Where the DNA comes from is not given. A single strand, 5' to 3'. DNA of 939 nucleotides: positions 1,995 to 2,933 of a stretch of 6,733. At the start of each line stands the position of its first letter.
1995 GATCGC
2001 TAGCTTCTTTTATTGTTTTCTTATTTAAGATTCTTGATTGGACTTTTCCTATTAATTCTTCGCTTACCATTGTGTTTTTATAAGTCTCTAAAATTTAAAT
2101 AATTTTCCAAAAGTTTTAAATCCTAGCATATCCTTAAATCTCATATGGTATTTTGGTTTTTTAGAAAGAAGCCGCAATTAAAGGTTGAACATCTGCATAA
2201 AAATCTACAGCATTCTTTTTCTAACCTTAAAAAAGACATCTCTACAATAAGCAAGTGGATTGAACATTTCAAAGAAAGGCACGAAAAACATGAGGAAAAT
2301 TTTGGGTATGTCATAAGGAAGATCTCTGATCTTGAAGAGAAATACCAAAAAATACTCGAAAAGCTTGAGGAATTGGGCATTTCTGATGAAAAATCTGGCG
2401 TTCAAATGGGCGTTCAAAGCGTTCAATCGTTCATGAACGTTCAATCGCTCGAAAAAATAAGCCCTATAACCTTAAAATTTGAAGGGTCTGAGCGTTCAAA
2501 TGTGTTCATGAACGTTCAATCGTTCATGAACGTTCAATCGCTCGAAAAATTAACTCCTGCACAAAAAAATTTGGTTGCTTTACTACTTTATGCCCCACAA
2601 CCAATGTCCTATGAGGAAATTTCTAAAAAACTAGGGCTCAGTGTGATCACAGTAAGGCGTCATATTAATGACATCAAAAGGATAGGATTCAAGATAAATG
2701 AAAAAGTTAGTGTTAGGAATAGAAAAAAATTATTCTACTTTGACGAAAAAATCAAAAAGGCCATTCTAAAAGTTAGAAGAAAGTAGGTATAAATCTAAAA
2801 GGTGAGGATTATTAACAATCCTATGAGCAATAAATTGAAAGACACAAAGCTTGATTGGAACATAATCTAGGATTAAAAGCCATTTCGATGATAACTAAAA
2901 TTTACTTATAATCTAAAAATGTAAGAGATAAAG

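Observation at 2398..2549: Phased GTTCA half-site array and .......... palindromes inside the coding sequence of an HTH protein, conserved at DNA level across reading frames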

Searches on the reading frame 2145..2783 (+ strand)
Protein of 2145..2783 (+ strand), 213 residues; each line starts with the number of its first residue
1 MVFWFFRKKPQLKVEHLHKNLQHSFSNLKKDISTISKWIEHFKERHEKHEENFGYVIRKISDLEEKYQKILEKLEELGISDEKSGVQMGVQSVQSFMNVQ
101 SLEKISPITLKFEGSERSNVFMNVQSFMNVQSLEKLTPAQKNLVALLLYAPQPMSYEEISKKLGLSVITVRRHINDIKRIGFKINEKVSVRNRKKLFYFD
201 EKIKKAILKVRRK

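Call 6: search_protein_families(library=pfam, proteins=[window:2145-2783:+], max_evalue=0.1)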
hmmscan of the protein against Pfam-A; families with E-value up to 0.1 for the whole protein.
window:2145-2783:+ (213 aa): 33 families (the best 25 are shown)
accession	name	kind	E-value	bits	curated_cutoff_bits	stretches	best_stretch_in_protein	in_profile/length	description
PF08279.18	HTH_11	-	3.1e-09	37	25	1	140-185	2-47/55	HTH domain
PF08281.18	Sigma70_r4_2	-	1.5e-06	28.2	25.7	1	133-175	8-48/54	Sigma-70, region 4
PF08280.17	HTH_Mga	-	1.7e-06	28.4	23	1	140-178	7-44/59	M protein trans-acting positive regulator (MGA) HTH domain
PF04545.22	Sigma70_r4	-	1.2e-05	25.2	24.1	1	133-175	2-42/50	Sigma-70, region 4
PF13384.12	HTH_23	-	1.8e-05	24.9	24.6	1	144-176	9-40/50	Homeodomain-like domain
PF13730.12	HTH_36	-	7.5e-05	22.9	25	1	153-176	22-48/55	Helix-turn-helix domain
PF13412.12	HTH_24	-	0.00017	21.5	21.9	1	147-176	12-40/48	Winged helix-turn-helix DNA-binding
PF06009.19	Laminin_II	-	0.00054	20.4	33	1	13-93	14-95/138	Laminin Domain II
PF13518.12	HTH_28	-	0.0021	18.5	25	1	145-182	5-41/52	Helix-turn-helix domain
PF25762.1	HAUS1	-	0.0022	18.3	40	1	14-81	130-200/236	HAUS augmin-like complex subunit 1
PF21476.4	PF0610-like_N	-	0.0026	18.4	33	1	145-180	7-41/50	PF0610-like, N-terminal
PF14493.12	HTH_40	-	0.0039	17.9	27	1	148-194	8-55/89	Helix-turn-helix domain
PF04399.18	Glutaredoxin2_C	-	0.0052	17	32.8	1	39-106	35-102/130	Glutaredoxin 2, C terminal domain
PF01022.26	HTH_5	-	0.0072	16.6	22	1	145-181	9-43/47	Bacterial regulatory protein, arsR family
PF05043.19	Mga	-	0.0082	17.1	21.1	0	148-179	25-56/87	Mga helix-turn-helix domain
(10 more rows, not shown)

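Call 7: search_protein_families(library=ncbifam, proteins=[window:2145-2783:+], max_evalue=0.1)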
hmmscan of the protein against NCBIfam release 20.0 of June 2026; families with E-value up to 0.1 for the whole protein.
window:2145-2783:+ (213 aa): 25 families
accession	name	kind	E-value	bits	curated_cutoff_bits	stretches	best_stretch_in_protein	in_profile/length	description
NF053606.1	Sta1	subfamily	1.7e-06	28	80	1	144-210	26-93/100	Sta1 family transcriptional regulator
TIGR02937.1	sigma70-ECF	superfamily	4e-06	26.6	42.9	1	116-178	98-158/165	sigma-70 family RNA polymerase sigma factor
TIGR02985.1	Sig70_bacteroi1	subfamily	5.5e-06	26.7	126.4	1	100-175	79-152/162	RNA polymerase sigma-70 factor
NF053736.1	AcpB_EbpR_MafR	subfamily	5.8e-05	22.5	130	1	133-199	1-64/481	AcpB/EbpR/MafR family transcriptional regulator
NF033545.0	transpos_IS630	equivalog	0.00033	20.2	100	0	143-181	3-40/299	IS630 family transposase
TIGR00122.1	birA_repr_reg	equivalog_domain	0.0006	19.6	70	1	142-184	2-44/69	biotin operon repressor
NF005385.0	PRK06930.1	subfamily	0.0021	17.8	136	1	110-189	89-163/170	positive control sigma-like factor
NF007228.0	PRK09646.1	subfamily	0.0028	17.3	226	1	126-176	133-181/194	ECF RNA polymerase sigma factor SigK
NF007229.0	PRK09647.1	equivalog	0.0028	17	265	1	131-175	150-192/220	RNA polymerase sigma factor SigE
NF008847.0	PRK11886.1-2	equivalog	0.0029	17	293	1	143-186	10-52/320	bifunctional biotin--[acetyl-CoA-carboxylase] ligase/biotin operon repressor BirA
NF040939.2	trans_reg_lrs14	equivalog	0.007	16.4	90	1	134-199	17-84/103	Lrs14 family HTH-type transcriptional regulator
NF009180.0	PRK12528.1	subfamily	0.013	15.6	184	1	133-176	115-156/165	RNA polymerase sigma factor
TIGR02999.1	Sig-70_X6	subfamily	0.014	15.3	126.15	1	131-175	130-172/183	ECF-type sigma factor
NF005644.0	PRK07408.1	subfamily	0.02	14.6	261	0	131-175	201-243/258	RNA polymerase sigma factor SigF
NF007702.0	PRK10387.1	equivalog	0.021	14.5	133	1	39-108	119-188/215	glutaredoxin 2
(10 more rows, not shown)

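Call 8: find_homologous_proteins(query=window:2145-2783:+, max_evalue=0.001)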
Query window:2145-2783:+ (213 aa): 120 proteins with E <= 0.001 among 2006 candidates.
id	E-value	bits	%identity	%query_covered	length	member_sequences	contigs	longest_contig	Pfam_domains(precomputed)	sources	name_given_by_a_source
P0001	3.2e-56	209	51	98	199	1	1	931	PF08279.19,PF08280.18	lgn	-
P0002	1.0e-45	174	48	98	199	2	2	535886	PF08279.19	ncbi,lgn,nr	ncbi:MAG: sigma-70 region 4 domain-containing protein [Candidatus Nanoarchaeia archaeon]|nr:sigma-70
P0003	4.2e-43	166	44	100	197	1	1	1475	PF08279.19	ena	-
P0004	4.2e-43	166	44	100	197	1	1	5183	PF08279.19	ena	-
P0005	4.7e-43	166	44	100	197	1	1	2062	PF08279.19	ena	-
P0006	7.2e-43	165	44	100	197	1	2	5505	PF08279.19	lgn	-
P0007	8.4e-43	165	44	100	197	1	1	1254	PF08279.19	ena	-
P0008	1.3e-42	164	44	100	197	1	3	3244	PF08279.19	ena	-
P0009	1.3e-42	164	44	100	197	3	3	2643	PF08279.19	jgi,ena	-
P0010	1.5e-42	164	44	100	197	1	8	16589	PF08279.19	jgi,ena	-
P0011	2.6e-42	163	43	100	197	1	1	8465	PF08279.19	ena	-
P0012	2.7e-42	163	43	100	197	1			PF08279.19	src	-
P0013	2.8e-42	163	43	100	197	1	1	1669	PF08279.19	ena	-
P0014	3.1e-42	163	44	100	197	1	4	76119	PF08279.19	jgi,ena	-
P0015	3.2e-42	163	44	100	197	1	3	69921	PF08279.19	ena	-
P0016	3.6e-42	163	43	100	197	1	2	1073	PF08279.19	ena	-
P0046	7.8e-33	132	40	98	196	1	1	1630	PF08279.19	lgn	-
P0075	2.0e-29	121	37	98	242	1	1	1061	-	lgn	-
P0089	4.4e-28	117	39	98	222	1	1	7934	-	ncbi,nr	ncbi:MAG: hypothetical protein Q7R56_00075 [Nanoarchaeota archaeon]|nr:hypothetical protein [Nanoarc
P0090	7.2e-28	116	41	98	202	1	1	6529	PF08279.19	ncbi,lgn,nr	ncbi:HTH domain-containing protein [Candidatus Woesearchaeota archaeon]|nr:HTH domain-containing pro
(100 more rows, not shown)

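Call 11: find_encoding_contigs(protein=window:2145-2783:+, flank=10000, max_places=4)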
Protein window:2145-2783:+ (213 aa): 4 contigs read that carry it; 4 places shown.
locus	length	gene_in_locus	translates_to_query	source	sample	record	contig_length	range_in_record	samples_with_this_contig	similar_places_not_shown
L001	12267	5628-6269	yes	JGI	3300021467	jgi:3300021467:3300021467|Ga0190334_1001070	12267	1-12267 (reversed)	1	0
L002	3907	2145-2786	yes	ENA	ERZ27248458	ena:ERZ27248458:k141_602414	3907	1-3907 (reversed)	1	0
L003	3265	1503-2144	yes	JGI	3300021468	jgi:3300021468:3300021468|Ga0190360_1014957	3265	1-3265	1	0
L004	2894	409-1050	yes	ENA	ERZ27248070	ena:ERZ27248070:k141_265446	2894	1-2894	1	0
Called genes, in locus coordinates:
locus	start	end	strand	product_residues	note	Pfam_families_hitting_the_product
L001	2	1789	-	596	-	?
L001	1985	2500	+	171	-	-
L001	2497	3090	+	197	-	-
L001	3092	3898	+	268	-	-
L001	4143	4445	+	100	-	-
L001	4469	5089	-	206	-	-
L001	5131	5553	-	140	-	-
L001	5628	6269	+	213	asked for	-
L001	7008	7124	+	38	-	-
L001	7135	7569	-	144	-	-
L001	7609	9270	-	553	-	PF03485:Arg_tRNA_synt_N, PF00750:tRNA-synt_1d, PF05746:DALR_1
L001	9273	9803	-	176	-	-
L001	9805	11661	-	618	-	PF00493:MCM (faint), PF01078:Mg_chelatase, PF05496:RuvB_N (faint), PF13191:AAA_16 (faint), PF00158:Sigma54_activat, PF20436:LonB_AAA-LID, PF05362:Lon_C, PF13541:ChlI, +5 more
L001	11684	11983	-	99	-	PF05239:PRC (weak)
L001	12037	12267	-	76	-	?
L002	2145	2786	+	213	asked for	-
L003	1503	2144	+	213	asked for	-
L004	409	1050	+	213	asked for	-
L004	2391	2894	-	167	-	?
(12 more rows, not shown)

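Call 30: search_solved_structures(query=A2, max_evalue=0.01)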
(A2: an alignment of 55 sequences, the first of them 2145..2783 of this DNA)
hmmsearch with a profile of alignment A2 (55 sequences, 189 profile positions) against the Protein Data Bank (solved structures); distinct sequences matched with E-value up to 0.01: 2.
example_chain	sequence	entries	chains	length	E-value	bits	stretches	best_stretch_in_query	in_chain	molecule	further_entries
8qae_A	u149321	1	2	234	0.00083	22.2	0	13-73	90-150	sc-apCC-6-SLLA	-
1fse_A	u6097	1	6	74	0.0077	19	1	108-160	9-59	GERE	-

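Call 31: find_encoding_contigs(protein=P0001, flank=3000, max_places=1)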
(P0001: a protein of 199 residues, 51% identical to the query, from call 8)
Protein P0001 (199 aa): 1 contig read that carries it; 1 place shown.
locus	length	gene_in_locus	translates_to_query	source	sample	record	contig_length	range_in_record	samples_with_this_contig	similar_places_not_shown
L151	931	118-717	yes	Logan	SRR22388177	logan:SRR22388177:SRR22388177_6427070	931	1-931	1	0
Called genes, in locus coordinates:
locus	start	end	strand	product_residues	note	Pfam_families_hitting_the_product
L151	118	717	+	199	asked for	PF08279:HTH_11 (weak), PF08280:HTH_Mga (weak)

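Call 32: find_encoding_contigs(protein=P0046, flank=3000, max_places=1)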
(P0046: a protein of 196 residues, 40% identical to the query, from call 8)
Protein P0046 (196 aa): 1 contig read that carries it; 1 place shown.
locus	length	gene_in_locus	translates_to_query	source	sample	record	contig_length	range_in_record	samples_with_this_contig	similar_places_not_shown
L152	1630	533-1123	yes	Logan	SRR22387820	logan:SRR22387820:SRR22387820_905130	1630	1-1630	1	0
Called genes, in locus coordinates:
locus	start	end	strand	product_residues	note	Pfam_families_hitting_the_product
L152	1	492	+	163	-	?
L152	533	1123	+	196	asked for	PF08279:HTH_11 (weak)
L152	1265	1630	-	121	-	?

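Call 33: find_encoding_contigs(protein=P0089, flank=3000, max_places=1)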
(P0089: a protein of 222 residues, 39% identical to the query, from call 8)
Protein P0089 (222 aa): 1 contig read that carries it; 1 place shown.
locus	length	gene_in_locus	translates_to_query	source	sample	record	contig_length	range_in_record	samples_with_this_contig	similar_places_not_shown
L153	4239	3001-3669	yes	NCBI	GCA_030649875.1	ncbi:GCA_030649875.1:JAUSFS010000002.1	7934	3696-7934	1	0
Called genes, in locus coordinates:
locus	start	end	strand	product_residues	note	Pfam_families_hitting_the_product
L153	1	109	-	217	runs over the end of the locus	-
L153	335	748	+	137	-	-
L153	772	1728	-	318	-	PF00589:Phage_integrase, PF22823:MrpR_C_cat (faint)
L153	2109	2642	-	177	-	-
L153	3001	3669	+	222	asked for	-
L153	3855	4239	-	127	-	PF08279:HTH_11 (weak)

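Call 34: find_encoding_contigs(protein=P0075, flank=3000, max_places=1)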
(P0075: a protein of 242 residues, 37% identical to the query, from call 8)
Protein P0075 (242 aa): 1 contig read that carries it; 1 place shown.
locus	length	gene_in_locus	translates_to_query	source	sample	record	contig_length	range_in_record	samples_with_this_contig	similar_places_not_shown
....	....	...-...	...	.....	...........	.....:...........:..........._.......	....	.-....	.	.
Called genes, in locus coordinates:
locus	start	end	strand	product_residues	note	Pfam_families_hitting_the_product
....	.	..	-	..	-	?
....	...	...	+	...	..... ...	-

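Call 35: find_encoding_contigs(protein=P0090, flank=3000, max_places=1)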
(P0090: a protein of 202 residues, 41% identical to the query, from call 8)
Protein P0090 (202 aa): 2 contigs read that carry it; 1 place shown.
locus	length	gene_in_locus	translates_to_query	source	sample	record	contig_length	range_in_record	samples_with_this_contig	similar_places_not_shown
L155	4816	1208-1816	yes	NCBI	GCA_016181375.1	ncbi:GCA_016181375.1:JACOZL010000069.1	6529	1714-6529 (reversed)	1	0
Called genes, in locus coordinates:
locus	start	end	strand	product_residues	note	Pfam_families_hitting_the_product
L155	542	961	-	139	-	-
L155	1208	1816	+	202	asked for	PF08279:HTH_11 (weak)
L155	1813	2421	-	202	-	-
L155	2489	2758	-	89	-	-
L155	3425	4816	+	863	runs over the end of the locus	PF04851:ResIII, PF00270:DEAD, PF00271:Helicase_C, PF19306:WHD_Lhr, PF08494:DEAD_assoc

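Call 37: predict_structure(alignment_id=A2)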
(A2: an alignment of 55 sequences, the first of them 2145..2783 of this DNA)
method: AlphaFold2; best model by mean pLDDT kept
length: 213 residues; sequences in the alignment: 55
mean_pLDDT: 78.8   pTM: 0.41
mean pLDDT of the five models: 78.8, 78.0, 77.8, 76.7, 76.5
residues with pLDDT >= 90: 128; 70-90: 18; 50-70: 17; < 50: 50
segments of 3 or more residues with pLDDT < 50: 83-107, 109-131
pLDDT, mean of each block of 10 residues (from residue 1): 53 86 96 95 91 94 96 85 48 42 44 42 40 77 96 97 97 96 95 96 91 71
secondary structure, 60 per line:
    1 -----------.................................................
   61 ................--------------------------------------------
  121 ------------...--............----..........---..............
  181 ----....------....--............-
elements in order: H12-76 H138-149 H156-163 H167-180 E185-188 E195-198 H201-212
